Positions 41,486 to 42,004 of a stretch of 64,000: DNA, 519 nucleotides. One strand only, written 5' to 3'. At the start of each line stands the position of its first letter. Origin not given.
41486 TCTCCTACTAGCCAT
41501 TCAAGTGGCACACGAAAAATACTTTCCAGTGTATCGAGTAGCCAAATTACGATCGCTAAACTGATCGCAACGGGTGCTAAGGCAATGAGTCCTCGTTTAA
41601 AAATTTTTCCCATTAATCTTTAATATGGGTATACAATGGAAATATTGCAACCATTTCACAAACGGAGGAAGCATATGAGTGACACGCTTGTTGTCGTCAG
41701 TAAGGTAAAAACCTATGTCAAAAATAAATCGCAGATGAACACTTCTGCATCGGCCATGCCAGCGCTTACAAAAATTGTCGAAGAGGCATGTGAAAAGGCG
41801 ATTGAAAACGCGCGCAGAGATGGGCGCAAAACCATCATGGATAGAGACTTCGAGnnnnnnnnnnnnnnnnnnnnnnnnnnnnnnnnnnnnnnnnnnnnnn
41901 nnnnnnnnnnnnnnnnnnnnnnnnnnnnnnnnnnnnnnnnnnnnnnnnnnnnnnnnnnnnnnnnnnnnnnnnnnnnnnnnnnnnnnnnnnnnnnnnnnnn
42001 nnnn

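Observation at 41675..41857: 60-aa histone-fold protein gene in a chlamydial genome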

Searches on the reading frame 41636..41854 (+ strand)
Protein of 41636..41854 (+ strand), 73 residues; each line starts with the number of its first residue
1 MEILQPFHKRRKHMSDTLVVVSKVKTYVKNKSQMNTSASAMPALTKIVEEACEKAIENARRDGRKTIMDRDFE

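Call 3: search_protein_families(library=pfam, proteins=[window:41675-41854:+, window:41636-41854:+], max_evalue=10)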
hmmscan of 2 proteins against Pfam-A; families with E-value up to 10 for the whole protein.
seq(60 aa): 2 families
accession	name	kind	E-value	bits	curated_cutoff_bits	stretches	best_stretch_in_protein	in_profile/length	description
PF00808.29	CBFD_NFYB_HMF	-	0.012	16.3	21.4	1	30-58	32-60/65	Histone-like transcription factor (CBF/NF-Y) and archaeal histone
PF00125.30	Histone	-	0.029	15.1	26.4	1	10-58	64-114/122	Core histone H2A/H2B/H3/H4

seq(73 aa): 3 families
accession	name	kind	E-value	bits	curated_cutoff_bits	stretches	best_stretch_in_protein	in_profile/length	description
PF06862.17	Utp25_C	-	0.0084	16.2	32.8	1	2-61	35-91/190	Utp25, C-terminal domain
PF00808.29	CBFD_NFYB_HMF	-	0.018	15.8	21.4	1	43-71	32-60/65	Histone-like transcription factor (CBF/NF-Y) and archaeal histone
PF00125.30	Histone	-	0.06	14.1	26.4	1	23-71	64-114/122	Core histone H2A/H2B/H3/H4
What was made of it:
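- On DUF1931 pseudodimeric (doublet) histones: There is a single fold of 60 aa, and no DUF1931 family appears in the Pfam scan at E<=10 (call 3).
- Similarity to eukaryotic core histones is marginal (Pfam Histone E=0.029; call 3). The 73-aa form has a weak Utp25_C hit, E=0.0084, far below its cut-off (call 3).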

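Call 4: search_protein_families(library=ncbifam, proteins=[window:41675-41854:+], max_evalue=10)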
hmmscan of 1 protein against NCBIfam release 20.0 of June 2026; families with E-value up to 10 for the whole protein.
seq(60 aa): 2 families
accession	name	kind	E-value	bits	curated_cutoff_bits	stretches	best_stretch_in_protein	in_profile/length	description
NF043032.1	archaea_histone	superfamily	1.9e-06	28.2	50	1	9-58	3-56/60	histone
TIGR04382.1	myo_inos_iolC_N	equivalog_domain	0.082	12.2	300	1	3-59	112-167/309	5-dehydro-2-deoxygluconokinase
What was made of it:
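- On Bacterial dimer (HBb/Bd0055-type) alpha3 histones: The protein is 60 aa. Only histone profiles match (calls 3, 4).
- On Nucleosomal (HMf-type archaeal / eukaryotic core) histones: Scores are 16.3 versus 21.4, 15.1 versus 26.4 and 28.2 versus 50 bits (calls 3, 4).
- General histone profiles match below their curated cut-offs: Pfam CBFD_NFYB_HMF 16.3 versus 21.4 bits, Pfam Histone 15.1 versus 26.4, NCBIfam archaea_histone 28.2 versus 50 (calls 3, 4).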

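Call 5: search_solved_structures(query=window:41675-41854:+, max_evalue=10, show_alignments=5)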
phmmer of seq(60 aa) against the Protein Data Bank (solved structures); distinct sequences matched with E-value up to 10: 33.
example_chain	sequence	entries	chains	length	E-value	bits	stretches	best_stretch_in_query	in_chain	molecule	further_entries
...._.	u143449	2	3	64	1.3e-15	59.6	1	1-59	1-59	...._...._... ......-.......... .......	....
8cmp_A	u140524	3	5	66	1.4e-15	59.5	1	1-59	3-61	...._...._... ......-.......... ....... | Transcription factor CBF/NF-Y/archaeal histone domain-containing protein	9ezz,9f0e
4d4e_A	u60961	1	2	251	4.6e-06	30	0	17-46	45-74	ARMADILLO REPEAT PROTEIN ARM00016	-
5mfb_A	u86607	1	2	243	6.2e-05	26.5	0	17-46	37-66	YIII(Dq)4CqI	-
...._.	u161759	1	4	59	0.00012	25.6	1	5-57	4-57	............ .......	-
9qt0_A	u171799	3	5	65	0.00013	25.5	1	2-59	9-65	DUF1931 domain-containing protein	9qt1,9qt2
8bdk_A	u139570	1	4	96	0.00033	24.3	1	10-59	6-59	DNA-binding protein HmvA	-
4d49_A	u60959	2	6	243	0.0021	21.8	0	20-47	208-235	ARMADILLO REPEAT PROTEIN ARM00027 | YIII(Dq.V1)4CPAF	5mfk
5mfi_A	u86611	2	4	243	0.0067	20.2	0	17-46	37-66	YIII(Dq.V2)4CqI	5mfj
5mfl_A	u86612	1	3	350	0.011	19.6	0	12-46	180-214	(KR)5_GS10_YIIIM6AII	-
5mfm_A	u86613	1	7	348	0.012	19.4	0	11-45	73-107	YIIIM6AII_GS11_(KR)5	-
5mfm_C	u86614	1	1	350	0.014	19.2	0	11-45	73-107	Importin subunit alpha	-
6s9p_A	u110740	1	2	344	0.017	19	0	11-49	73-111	internal Lock2 fused to target peptide KRKAKITWKR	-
1f1e_A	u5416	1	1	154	0.025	18.5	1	31-60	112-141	HISTONE FOLD PROTEIN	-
5aei_A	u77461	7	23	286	0.04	17.8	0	11-46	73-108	DESIGNED ARMADILLO REPEAT PROTEIN YIIIM5AII | YIIIM5AII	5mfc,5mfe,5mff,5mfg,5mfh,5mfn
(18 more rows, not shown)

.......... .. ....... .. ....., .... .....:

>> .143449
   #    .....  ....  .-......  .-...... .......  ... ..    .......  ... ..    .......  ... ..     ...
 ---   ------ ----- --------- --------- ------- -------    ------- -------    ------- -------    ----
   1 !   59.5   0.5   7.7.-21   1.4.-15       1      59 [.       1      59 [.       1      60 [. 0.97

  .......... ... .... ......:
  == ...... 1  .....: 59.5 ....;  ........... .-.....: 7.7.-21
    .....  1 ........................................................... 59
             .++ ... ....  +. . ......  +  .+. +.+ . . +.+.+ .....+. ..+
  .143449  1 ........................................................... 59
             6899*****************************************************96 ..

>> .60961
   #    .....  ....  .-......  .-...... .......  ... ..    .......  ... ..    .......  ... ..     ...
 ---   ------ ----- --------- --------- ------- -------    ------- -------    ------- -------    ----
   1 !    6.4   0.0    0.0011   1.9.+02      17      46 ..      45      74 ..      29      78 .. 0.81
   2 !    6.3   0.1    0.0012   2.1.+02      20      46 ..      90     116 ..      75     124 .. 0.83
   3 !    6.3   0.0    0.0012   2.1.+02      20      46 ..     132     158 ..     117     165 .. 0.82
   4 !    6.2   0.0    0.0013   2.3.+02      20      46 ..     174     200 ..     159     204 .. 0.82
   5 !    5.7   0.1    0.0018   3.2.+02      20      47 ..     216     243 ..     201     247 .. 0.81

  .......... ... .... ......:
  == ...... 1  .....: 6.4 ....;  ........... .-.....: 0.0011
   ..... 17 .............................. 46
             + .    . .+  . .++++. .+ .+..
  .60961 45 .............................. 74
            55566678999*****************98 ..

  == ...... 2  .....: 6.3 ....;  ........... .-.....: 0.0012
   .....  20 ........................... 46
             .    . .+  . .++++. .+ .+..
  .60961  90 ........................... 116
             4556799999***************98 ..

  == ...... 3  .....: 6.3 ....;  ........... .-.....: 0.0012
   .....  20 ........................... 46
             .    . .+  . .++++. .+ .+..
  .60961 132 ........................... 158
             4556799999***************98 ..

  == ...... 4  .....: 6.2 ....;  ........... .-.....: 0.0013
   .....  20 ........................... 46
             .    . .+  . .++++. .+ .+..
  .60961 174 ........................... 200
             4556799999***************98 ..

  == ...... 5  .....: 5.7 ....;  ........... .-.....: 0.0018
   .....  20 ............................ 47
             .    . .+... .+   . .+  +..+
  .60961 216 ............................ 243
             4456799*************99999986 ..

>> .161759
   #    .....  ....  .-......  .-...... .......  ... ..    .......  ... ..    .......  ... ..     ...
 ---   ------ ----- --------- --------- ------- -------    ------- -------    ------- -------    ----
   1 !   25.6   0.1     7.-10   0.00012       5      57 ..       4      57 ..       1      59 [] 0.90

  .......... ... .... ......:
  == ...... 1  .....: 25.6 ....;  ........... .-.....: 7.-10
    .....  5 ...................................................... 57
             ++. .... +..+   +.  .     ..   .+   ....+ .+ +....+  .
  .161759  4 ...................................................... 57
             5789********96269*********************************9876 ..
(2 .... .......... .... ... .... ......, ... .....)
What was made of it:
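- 41675..41857 (+): Gene for a 60-aa alpha3-truncated histone-fold protein of the 'bacterial dimer' HBb/Bd0055 type. It is identical to MDN3505733.1, annotated '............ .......'. PDB phmmer to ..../8CMP at 1.3e-15: call 5.
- On Bacterial dimer (HBb/Bd0055-type) alpha3 histones: phmmer against PDB gives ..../8CMP at E=1.3e-15 with a gapless 1-59 alignment (call 5). HBb has S45 and D49 (call 5).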

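Call 6: find_homologous_proteins(query=window:41675-41854:+, max_evalue=0.001)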
Query seq(60 aa) (60 aa): 183 proteins with E <= 0.001 among 183 candidates; the best 120 are listed.
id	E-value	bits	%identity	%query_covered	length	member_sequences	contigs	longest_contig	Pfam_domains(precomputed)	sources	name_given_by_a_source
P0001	3.0e-28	113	93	100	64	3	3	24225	-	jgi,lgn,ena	-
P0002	9.8e-27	108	88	100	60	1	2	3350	-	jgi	-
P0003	1.4e-26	108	88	100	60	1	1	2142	-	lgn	-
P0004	3.1e-26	106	90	100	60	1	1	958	-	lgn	-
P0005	3.8e-26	106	87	100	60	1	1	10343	-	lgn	-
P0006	5.2e-26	106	87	100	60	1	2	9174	-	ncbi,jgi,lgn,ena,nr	ncbi:MAG: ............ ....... KR126chlam3_01002 [Chlamydiae bacterium]|nr:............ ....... [Chl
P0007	3.3e-25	103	85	100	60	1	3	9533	-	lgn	-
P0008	5.5e-25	103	85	100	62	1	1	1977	-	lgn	-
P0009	6.6e-25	102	83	100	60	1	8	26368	-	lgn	-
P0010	8.4e-25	102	87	100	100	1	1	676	-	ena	-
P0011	1.3e-24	101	83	100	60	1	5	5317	-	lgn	-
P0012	1.7e-24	101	83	100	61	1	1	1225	-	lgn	-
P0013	3.8e-24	100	83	100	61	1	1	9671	-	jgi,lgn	-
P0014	4.2e-24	100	85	100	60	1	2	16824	-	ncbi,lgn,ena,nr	ncbi:MAG: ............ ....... K940chlam6_01016 [Chlamydiae bacterium]|nr:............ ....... [Chla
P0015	4.3e-24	100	83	100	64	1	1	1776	-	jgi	jgi:histone H3/H4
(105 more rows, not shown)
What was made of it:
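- Checked: 183 homologues were found at E<=1e-3 (call 6).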

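Call 16: find_related_loci(query=A1, collection=genome_contigs, flank=6000)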
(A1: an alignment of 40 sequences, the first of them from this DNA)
Query A1 (60 aa) in genome_contigs; peptide patterns used: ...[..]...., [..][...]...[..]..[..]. (x = any residue, [..] = any of these).
599 stretches matched a pattern (row limit reached: there are more); 531 encode a relative of the query (tblastn E <= 1e-3); the best 80 are kept; 80 distinct loci.
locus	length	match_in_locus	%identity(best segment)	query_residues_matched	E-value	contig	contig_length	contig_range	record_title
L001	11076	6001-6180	77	1-60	9e-27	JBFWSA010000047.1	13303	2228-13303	MAG: Simkaniaceae bacterium isolate CA_2019_TPBF_219 NODE_20096_length_13303_cov_4.679038_TPBF, whole genome shotgun seq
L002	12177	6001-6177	71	1-59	2e-26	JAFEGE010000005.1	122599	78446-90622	MAG: Verrucomicrobia bacterium isolate SZAS-1 CK_MAG-60__5__length-122599, whole genome shotgun sequence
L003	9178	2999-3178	72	1-60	2e-25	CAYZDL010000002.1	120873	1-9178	MAG TPA_asm: uncultured bacterium isolate SRP286056_co1_9 genome assembly, contig: NODE_110_length_120873_cov_6.153189,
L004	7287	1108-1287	73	1-59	3e-24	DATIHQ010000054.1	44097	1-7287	MAG TPA_asm: Chlamydiales bacterium isolate SMAG_U15642 k141_134357, whole genome shotgun sequence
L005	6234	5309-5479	70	3-59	6e-24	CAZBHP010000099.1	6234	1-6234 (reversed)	MAG TPA_asm: uncultured bacterium isolate SRP298887_co1_63 genome assembly, contig: NODE_15454_length_6234_cov_4.876032,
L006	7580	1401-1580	67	1-60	6e-24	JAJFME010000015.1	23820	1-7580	MAG: Chlamydiae bacterium isolate OFTM171 OFTM171_14, whole genome shotgun sequence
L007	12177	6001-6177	71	1-59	2e-23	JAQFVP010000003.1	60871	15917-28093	MAG: Simkania sp. isolate Pac_F2b NODE_3_length_60871_cov_143.638598, whole genome shotgun sequence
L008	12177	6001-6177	68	1-59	1e-23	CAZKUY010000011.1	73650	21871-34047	MAG TPA_asm: uncultured Pseudomonadota bacterium isolate SRP286056_co1_460 genome assembly, contig: NODE_296_length_7365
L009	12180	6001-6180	65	1-60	5e-23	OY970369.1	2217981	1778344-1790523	MAG: uncultured Chlamydiae bacterium isolate MFD06092.bin.1.176 genome assembly, chromosome: 1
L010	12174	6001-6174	67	1-58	5e-23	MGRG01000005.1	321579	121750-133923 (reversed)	MAG: Deltaproteobacteria bacterium RIFCSPHIGHO2_01_FULL_43_49 rifcsphigho2_01_scaffold_20, whole genome shotgun sequence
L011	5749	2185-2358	67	1-58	7e-23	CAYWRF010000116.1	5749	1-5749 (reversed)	MAG TPA_asm: uncultured Pseudomonadota bacterium isolate binchicken_co21_281 genome assembly, contig: NODE_17125_length_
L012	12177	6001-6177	68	1-59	1e-22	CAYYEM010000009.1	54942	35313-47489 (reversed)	MAG TPA_asm: uncultured Pseudomonadota bacterium isolate binchicken_co105_427 genome assembly, contig: NODE_648_length_5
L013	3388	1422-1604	62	1-59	1e-22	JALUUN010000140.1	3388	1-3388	MAG: Planctomycetota bacterium isolate 128-326_metabat1_scaf2bin.018 128-326_scaffold_17718_c1, whole genome shotgun seq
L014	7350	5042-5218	63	1-59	2e-22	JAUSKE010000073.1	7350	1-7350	MAG: Deltaproteobacteria bacterium isolate E14_metabat.bin.352 E14_k141_771647, whole genome shotgun sequence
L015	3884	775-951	64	1-59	7e-22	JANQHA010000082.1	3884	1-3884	MAG: Oligoflexales bacterium isolate PL23b_bin.73 k99_2396968, whole genome shotgun sequence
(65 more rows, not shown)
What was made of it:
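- Tried and rejected: Its best hit was 77% identical (call 16).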

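Call 18: find_encoding_contigs(protein=window:41675-41854:+, flank=3000, max_places=5)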
Protein seq(60 aa) (60 aa): no gene with exactly this product is on record in the collection.

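Call 19: find_encoding_contigs(protein=window:41636-41854:+, flank=3000, max_places=5)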
Protein seq(73 aa) (73 aa): no gene with exactly this product is on record in the collection.

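Call 20: predict_structure(alignment_id=A1)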
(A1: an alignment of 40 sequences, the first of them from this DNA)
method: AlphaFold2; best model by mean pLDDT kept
length: 60 residues; sequences in the alignment: 40
mean_pLDDT: 69.7   pTM: 0.41
mean pLDDT of the five models: 69.7, 64.4, 64.1, 63.5, 57.4
residues with pLDDT >= 90: 0; 70-90: 36; 50-70: 21; < 50: 3
segments of 3 or more residues with pLDDT < 50: none
pLDDT, mean of each block of 10 residues (from residue 1): 69 73 65 82 78 51
secondary structure, 60 per line:
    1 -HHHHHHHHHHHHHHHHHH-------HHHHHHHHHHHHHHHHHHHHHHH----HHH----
elements in order: H2-19 H27-49
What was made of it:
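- On Bacterial dimer (HBb/Bd0055-type) alpha3 histones: The AF2 model has alpha2 at 27-49 (23 residues) and alpha3 at 54-56 (3 residues) (call 20). Only a monomer could be modelled (call 20).
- On Nucleosomal (HMf-type archaeal / eukaryotic core) histones: Alpha3 is 3 residues in the model (call 20).
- Closest known: HBb / Bd0055 of Bdellovibrio bacteriovorus. Same: Both have the short alpha2 and a 3-4-residue alpha3 (call 20).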

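Call 22: search_solved_structures(query=A1, max_evalue=0.01, show_alignments=0)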
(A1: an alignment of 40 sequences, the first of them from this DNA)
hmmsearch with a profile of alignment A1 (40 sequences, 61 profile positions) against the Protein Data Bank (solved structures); distinct sequences matched with E-value up to 0.01: 5.
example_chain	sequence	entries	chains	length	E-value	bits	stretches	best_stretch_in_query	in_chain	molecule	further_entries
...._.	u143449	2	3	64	2.8e-24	88.4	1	1-59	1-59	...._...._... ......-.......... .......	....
8cmp_A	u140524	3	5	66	3.1e-24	88.3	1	1-59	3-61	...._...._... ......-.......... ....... | Transcription factor CBF/NF-Y/archaeal histone domain-containing protein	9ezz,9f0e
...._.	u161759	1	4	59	5.6e-09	39.4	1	2-57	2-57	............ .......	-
9qt0_A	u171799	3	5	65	4e-07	33.5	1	2-59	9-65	DUF1931 domain-containing protein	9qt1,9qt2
8bdk_A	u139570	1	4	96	3e-06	30.7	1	11-60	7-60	DNA-binding protein HmvA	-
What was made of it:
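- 41675..41857 (+): Profile search at 2.8e-24: call 22.
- On Bacterial dimer (HBb/Bd0055-type) alpha3 histones: The family profile gives 2.8e-24, against 5.6e-9 for the nearest other category (call 22).
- Closest known: Face-to-face alpha3 histones. Same: Same alpha3-truncated histone fold and RxTxxxxD motif, with detectable homology (calls 5, 22).
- Sequence match: full-length gapless match to the crystallised HBb/Bd0055, E=1.3e-15 (call 5), and 2.8e-24 with the family profile (call 22). The next hits are other prokaryotic alpha3 histones: HTkC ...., HLp 9QT0 and HmvA (calls 5, 22). HTkC (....) and HLp (9QT0) are detectable relatives, at E=1.2e-4 and 1.3e-4 with the single sequence and 5.6e-9 and 4e-7 with the profile (calls 5, 22). 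The match to HBb is more than ten orders of magnitude stronger (calls 5, 22). The family assignment is unambiguous (calls 5, 22).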

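Call 24: find_encoding_contigs(protein=P0001, flank=6000, max_places=3)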
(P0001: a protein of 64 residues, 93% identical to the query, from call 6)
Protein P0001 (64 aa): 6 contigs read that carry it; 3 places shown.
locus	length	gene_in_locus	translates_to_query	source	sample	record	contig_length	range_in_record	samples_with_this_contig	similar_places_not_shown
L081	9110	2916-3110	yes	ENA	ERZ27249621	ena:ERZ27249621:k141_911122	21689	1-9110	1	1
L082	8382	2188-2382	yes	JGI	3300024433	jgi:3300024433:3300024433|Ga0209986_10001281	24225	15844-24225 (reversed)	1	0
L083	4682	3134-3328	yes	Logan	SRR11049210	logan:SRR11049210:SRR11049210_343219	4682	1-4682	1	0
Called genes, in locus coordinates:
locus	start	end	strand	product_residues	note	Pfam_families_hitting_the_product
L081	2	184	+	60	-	?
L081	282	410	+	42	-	-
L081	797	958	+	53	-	-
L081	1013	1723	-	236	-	PF07885:Ion_trans_2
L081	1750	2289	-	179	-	PF13302:Acetyltransf_3, PF00583:Acetyltransf_1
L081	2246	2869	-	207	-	PF04367:DUF502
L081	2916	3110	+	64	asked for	-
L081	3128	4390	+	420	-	PF00083:Sugar_tr (faint), PF07690:MFS_1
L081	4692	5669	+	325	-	PF08240:ADH_N, PF00107:ADH_zinc_N (weak)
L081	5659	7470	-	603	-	PF01336:tRNA_anti-codon, PF00152:tRNA-synt_2, PF04073:tRNA_edit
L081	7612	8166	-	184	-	PF23894:LD_SV2 (faint), PF13576:Pentapeptide_3 (weak), PF13599:Pentapeptide_4, PF13576:Pentapeptide_3 (weak), PF00805:Pentapeptide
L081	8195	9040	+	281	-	PF02353:CMAS, PF13489:Methyltransf_23, PF13847:Methyltransf_31, PF08241:Methyltransf_11, PF08242:Methyltransf_12, PF13649:Methyltransf_25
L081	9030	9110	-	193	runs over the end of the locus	-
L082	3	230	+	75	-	?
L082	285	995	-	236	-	PF07885:Ion_trans_2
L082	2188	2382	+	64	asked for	-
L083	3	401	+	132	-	?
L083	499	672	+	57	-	-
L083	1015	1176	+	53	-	-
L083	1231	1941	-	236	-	PF07885:Ion_trans_2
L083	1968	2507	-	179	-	PF13302:Acetyltransf_3, PF00583:Acetyltransf_1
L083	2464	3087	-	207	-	PF04367:DUF502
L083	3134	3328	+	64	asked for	-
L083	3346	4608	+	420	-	PF00083:Sugar_tr (faint), PF07690:MFS_1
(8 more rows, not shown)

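Call 27: fold_search(model_id=the predicted structure, library=pdb)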
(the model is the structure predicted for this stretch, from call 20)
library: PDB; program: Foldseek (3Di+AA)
matches with E <= 10: 4; with E <= 0.001: 0
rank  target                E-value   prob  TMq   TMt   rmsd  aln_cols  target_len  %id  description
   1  8cmp                  4.5e-02  0.96  0.53  0.54   6.8        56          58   54  DNA-binding bacterial histone protein HBB from Bdellovibrio bacteriovorus (released 2024-03-06)
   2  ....                  4.5e-02  0.95  0.53  0.51   7.2        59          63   51  Histone from Bdellovibrio bacteriovorus (released 2023-08-30)
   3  9f0e_A                5.2e-02  0.96  0.52  0.53   6.8        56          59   54  Bacterial histone protein HBb from Bdellovibrio bacteriovorus bound to DNA (released 2024-06-26)
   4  9ezz_A                5.2e-02  0.96  0.53  0.53   6.7        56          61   54  Bacterial histone protein HBb from Bdellovibrio bacteriovorus bound to DNA (released 2024-06-26)
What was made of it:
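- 41675..41857 (+): AF2 model and Foldseek: calls 20, 27.
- Closest known: HBb / Bd0055 of Bdellovibrio bacteriovorus. Same: The alignment is gapless over residues 1-59 at about 54% identity (calls 5, 27).
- The only Foldseek PDB matches are four HBb entries (probability 0.95-0.96, TM about 0.53; call 27). The monomer model has only moderate confidence (pLDDT 69.7, pTM 0.41; call 20), and the Foldseek E-values are weak (0.045; call 27) because the protein is tiny.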

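Call 49: search_protein_representatives(alignment_id=A1)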
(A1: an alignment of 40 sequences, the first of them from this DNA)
Query: 40 sequences, 61 profile positions. Proteins with E-value up to 0.001 (for the whole library): 938; up to 1e-10: 472; up to 1e-30: 12. The best 150 are listed.
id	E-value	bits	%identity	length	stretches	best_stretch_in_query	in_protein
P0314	2.5e-43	162.3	-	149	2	2-60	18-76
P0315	5.0e-43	161.3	-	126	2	1-60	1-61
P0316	5.3e-42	158.0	-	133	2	2-60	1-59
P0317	9.7e-42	157.2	-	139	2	3-60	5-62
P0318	1.5e-41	156.6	-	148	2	4-60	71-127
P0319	1.2e-39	150.4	-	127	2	3-59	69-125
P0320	1.0e-37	144.3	-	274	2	3-59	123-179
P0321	8.4e-37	141.4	-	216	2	3-60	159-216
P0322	8.6e-37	141.3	-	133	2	2-60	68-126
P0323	4.3e-34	132.7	-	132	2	3-60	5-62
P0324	8.6e-34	131.7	-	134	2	2-60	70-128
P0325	1.3e-33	131.2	-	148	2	3-60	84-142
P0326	2.9e-30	120.4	-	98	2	2-59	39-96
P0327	1.2e-29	118.4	-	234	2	2-59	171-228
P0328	1.3e-29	118.3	-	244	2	4-59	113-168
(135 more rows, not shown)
